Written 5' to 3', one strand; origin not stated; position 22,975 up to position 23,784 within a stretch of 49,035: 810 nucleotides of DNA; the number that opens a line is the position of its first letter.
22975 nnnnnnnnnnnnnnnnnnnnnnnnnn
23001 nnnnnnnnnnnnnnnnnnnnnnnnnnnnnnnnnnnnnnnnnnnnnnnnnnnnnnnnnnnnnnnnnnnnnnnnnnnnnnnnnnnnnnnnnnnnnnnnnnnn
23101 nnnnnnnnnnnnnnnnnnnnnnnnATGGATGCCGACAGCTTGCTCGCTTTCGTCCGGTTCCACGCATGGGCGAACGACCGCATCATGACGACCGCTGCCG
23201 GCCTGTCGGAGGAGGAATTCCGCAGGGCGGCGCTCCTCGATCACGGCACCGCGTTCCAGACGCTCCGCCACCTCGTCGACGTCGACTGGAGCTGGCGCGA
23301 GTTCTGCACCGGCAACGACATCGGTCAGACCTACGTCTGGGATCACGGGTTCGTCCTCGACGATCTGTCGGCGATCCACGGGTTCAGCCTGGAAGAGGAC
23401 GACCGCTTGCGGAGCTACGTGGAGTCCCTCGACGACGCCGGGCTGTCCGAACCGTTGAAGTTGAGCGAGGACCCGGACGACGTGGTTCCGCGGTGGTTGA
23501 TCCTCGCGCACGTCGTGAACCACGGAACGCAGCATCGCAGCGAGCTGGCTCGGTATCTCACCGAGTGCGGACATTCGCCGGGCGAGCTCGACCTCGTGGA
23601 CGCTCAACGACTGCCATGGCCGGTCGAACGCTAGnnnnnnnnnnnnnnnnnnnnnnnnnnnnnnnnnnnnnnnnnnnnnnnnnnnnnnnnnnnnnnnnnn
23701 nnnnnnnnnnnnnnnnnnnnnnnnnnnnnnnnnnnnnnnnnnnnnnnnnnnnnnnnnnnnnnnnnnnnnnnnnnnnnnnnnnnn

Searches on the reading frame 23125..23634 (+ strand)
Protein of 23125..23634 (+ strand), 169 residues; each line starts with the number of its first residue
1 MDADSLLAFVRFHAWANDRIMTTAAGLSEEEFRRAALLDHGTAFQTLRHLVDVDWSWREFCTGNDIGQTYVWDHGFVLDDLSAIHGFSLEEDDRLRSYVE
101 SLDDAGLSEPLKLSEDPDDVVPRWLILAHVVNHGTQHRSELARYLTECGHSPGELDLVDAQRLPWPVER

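Call 9: search_protein_families(library=pfam, proteins=[window:23125-23634:+], max_evalue=0.001)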
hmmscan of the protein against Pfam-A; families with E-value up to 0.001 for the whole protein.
window:23125-23634:+ (169 aa): 3 families
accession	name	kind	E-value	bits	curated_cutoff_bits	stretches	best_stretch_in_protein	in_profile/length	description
PF05163.17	DinB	-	4.2e-15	56.5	23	1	6-160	5-157/165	DinB family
PF12867.12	DinB_2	-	2.8e-06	28.2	24.8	1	17-140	6-127/128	DinB superfamily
PF04978.18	MST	-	2.7e-05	25.1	27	1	16-138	9-137/149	Mycothiol-S-transferase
